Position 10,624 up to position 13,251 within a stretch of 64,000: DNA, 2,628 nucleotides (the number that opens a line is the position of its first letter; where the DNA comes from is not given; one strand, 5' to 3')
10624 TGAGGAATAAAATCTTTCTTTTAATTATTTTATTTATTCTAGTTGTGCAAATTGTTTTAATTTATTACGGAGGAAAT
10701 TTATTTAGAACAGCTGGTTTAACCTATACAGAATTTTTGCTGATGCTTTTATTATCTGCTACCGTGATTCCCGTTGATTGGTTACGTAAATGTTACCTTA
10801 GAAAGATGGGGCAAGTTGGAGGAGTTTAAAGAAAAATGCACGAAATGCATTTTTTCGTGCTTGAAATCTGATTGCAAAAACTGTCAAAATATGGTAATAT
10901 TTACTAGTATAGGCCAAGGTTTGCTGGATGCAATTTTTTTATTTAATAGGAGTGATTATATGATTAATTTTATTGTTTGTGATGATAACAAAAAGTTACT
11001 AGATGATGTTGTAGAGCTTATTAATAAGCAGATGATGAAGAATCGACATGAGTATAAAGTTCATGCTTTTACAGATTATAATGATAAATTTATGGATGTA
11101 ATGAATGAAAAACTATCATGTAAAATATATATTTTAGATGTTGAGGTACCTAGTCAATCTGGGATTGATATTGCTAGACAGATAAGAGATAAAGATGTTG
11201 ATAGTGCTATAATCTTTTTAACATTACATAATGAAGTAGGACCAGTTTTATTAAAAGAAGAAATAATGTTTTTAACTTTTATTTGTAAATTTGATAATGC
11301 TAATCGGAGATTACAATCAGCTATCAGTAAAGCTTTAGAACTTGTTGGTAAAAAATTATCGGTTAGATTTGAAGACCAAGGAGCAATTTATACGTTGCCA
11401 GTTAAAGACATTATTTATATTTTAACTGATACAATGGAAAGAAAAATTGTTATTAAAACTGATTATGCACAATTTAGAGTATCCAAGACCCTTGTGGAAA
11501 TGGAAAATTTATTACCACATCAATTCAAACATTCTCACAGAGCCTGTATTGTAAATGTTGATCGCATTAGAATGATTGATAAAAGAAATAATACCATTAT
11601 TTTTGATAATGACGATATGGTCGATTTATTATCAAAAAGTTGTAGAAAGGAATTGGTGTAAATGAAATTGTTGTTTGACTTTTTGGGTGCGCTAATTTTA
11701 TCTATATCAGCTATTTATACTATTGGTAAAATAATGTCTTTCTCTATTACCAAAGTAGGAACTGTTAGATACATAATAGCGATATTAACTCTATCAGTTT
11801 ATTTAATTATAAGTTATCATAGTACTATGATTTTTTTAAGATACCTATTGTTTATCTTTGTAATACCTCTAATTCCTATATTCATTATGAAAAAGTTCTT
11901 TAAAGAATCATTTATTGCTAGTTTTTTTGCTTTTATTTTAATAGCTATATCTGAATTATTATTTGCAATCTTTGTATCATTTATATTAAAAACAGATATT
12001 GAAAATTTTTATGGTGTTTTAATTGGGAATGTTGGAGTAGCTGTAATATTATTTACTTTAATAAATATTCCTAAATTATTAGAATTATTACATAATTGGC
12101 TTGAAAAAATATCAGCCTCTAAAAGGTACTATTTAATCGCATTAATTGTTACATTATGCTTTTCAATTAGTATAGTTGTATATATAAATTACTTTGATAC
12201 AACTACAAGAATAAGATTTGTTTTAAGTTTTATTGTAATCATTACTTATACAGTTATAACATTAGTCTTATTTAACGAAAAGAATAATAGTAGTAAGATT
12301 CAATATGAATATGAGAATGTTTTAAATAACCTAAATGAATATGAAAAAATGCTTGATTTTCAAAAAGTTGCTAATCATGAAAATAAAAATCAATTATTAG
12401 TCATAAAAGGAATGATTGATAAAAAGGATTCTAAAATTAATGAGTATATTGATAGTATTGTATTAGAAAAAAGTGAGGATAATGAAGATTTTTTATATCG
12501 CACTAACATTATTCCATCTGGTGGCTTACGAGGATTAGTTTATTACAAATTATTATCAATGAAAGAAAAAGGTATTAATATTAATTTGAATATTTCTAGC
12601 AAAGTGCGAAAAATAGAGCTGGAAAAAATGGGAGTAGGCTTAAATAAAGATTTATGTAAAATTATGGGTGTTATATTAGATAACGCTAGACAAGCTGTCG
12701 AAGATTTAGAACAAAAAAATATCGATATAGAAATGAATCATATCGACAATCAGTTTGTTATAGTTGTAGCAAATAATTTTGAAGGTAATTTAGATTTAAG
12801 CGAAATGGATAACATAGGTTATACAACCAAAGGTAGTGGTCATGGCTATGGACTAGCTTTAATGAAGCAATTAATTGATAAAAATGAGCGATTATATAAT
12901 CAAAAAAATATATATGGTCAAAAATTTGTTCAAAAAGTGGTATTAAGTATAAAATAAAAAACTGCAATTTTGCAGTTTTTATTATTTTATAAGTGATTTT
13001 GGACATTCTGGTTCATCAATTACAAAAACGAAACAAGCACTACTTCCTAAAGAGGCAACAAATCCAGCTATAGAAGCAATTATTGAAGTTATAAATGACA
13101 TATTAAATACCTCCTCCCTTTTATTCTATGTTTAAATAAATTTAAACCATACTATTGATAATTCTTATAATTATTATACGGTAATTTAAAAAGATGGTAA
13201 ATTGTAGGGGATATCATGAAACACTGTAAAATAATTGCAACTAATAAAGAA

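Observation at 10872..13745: Complete agr-type quorum-sensing locus with an unannotated 39-aa AgrD; agrAC and agrBD are convergent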

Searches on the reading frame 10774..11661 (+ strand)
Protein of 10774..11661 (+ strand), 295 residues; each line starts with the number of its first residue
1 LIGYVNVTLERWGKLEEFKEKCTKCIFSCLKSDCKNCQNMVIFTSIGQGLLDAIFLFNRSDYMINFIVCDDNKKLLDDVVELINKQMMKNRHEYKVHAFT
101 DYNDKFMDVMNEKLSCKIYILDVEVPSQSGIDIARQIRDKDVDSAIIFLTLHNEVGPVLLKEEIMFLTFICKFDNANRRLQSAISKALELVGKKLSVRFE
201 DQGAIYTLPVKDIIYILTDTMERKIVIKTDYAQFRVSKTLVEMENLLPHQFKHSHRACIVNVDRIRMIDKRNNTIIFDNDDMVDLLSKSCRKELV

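Call 3: search_protein_families(library=pfam, proteins=[window:10774-11661:+], max_evalue=1)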
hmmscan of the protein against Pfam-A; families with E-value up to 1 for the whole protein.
window:10774-11661:+ (295 aa): 3 families
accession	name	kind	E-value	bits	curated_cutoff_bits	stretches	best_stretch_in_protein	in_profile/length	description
PF04397.21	LytTR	-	4.2e-14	53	22.6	1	204-294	2-93/98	LytTr DNA-binding domain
PF00072.30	Response_reg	-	7.3e-09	36.2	30.2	1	67-155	2-82/111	Response regulator receiver domain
PF09048.16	Cro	-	0.23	11.9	32.7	1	181-211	26-55/59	Cro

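Call 4: search_protein_families(library=ncbifam, proteins=[window:10774-11661:+], max_evalue=1)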
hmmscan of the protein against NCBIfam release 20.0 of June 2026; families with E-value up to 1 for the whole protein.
window:10774-11661:+ (295 aa): 36 families (the best 25 are shown)
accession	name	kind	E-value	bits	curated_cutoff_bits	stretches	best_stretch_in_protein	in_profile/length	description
NF046049.1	quorum_RR_AgrA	equivalog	1e-12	48.2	400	1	66-283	3-228/238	quorum-sensing response regulator AgrA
NF010684.1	PRK14084.1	equivalog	3.2e-07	30.4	375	2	188-273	143-225/254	response regulator transcription factor LytR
NF051850.1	RespRegRprY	equivalog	1.2e-06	28.1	370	1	64-153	5-86/234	response regulator transcription factor RprY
NF033117.2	vanR_ACDEGLN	exception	9e-06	25.4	350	1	67-153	2-79/226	VanR-ABDEGLN family response regulator transcription factor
NF040534.1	resp_reg_YycF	equivalog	2.2e-05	23.8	340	1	67-155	4-84/231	response regulator YycF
NF006900.1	PRK09390.1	equivalog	3.8e-05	23.3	255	1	87-189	22-121/203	response regulator FixJ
NF040749.1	tetrathio_RR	equivalog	5.6e-05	22.9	290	1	86-196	16-123/191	tetrathionate respiration response regulator TtrR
NF007005.1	PRK09468.1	equivalog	7.5e-05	22.3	331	1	67-154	7-86/237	osmolarity response regulator transcription factor OmpR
NF040689.1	MtrAB_MtrA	equivalog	8.9e-05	21.9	300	1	68-156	3-82/219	MtrAB system response regulator MtrA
NF041734.1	resp_reg_RppA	equivalog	0.00015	21.2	250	1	88-154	19-85/229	two-component system response regulator RppA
TIGR02154.1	PhoB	equivalog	0.00018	20.9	296.2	1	79-150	14-83/226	phosphate regulon transcriptional regulator PhoB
NF008378.0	PRK11173.1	equivalog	0.00025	20.5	334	1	87-172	18-103/238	two-component system response regulator ArcA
NF007982.1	PRK10710.1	equivalog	0.00032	20.4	380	1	68-173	12-108/235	envelope stress response regulator BaeR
NF047793.1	ResRegPgtA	equivalog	0.00034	19.6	650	1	67-155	9-89/414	two-component system response regulator PgtA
NF008296.0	PRK11083.1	equivalog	0.0005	19.5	273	1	94-154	28-85/228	two-component system response regulator CreB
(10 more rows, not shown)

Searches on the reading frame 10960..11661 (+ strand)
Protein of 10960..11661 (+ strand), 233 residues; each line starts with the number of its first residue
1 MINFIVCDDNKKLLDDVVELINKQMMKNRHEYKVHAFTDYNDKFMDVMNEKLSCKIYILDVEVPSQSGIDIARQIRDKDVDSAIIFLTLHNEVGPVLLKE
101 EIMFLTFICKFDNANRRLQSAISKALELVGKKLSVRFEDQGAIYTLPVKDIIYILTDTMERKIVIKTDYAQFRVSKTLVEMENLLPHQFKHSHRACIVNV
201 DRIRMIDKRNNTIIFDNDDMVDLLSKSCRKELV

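Call 49: search_solved_structures(query=window:10960-11661:+, max_evalue=0.001, show_alignments=1)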
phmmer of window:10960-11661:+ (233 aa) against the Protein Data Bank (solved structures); distinct sequences matched with E-value up to 0.001: 7.
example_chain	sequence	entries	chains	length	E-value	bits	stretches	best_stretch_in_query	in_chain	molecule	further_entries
4cbv_A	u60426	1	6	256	1.4e-09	41.5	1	33-222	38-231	COME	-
3f6p_A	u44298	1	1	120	2e-05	27.9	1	5-96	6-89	Transcriptional regulatory protein yycF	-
2zwm_A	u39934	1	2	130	2.2e-05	27.8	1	5-96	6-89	Transcriptional regulatory protein yycF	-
3b2n_A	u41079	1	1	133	0.00034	23.9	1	5-92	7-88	Uncharacterized protein Q99UF4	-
2jvk_A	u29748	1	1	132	0.0007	22.8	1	43-128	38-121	Sporulation initiation phosphotransferase F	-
3a0u_A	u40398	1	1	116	0.00083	22.6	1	54-92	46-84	Response regulator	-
3a0r_B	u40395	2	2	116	0.00093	22.4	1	54-92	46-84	Response regulator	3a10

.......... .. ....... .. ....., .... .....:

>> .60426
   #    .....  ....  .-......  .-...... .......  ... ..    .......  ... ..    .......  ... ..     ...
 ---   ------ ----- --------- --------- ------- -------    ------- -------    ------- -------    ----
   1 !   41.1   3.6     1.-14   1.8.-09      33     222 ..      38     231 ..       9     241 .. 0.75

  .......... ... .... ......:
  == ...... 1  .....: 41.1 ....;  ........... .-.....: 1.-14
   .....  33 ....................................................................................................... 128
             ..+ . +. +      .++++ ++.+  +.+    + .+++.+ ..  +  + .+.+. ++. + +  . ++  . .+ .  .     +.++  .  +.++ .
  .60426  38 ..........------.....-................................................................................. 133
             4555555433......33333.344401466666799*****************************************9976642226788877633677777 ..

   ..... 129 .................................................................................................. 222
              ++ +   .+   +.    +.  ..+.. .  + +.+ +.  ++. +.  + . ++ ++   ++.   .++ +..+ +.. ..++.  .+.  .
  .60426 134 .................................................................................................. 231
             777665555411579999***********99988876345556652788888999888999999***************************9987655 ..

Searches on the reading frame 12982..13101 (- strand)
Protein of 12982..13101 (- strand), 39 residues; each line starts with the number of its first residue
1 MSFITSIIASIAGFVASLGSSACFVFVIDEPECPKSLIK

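Call 3: search_protein_families(library=pfam, proteins=[window:12982-13101:-], max_evalue=1)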
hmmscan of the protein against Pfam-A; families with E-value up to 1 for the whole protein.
window:12982-13101:- (39 aa): 2 families
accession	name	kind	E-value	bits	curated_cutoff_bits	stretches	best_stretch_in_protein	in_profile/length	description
PF05931.16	AgrD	-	0.00012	22.4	22.7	1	2-39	9-42/45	Staphylococcal AgrD protein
PF20712.2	CyanoTRADDas_TM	-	0.029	14.9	24.3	1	2-26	9-33/68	Cyanobacterial TRADD-N associated 2-Transmembrane domain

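Call 4: search_protein_families(library=ncbifam, proteins=[window:12982-13101:-], max_evalue=1)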
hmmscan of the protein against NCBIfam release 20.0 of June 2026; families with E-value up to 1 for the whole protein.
window:12982-13101:- (39 aa): 1 family
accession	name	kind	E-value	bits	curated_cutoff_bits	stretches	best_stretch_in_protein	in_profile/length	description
TIGR04223.1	quorum_AgrD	subfamily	1.4e-08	34.6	19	1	4-39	3-38/38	AgrD family cyclic lactone autoinducer peptide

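Call 17: search_protein_representatives(protein=window:12982-13101:-)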
Query: 39 residues. Proteins with E-value up to 0.001 (for the whole library): 19; up to 1e-10: 0; up to 1e-30: 0. The best 19 are listed.
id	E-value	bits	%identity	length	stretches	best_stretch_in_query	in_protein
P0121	6.4e-08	47.2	68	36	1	6-39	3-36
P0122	3.2e-07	45.0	56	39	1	1-39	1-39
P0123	3.7e-06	41.8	59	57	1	3-39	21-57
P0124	2.3e-05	39.4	51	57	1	3-39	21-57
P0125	5.8e-05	38.2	47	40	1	2-39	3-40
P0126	6.5e-05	38.1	56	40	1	1-39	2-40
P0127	1.3e-04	37.2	58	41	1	2-39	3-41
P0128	1.6e-04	36.9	46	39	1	1-39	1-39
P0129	1.9e-04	36.7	49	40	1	5-39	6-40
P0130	1.9e-04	36.7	50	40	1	4-39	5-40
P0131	2.2e-04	36.5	49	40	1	2-38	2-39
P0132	2.9e-04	36.1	54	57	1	1-39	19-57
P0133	3.0e-04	36.0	50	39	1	2-39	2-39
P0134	3.2e-04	36.0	49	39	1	1-39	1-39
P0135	3.2e-04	36.0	53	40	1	2-39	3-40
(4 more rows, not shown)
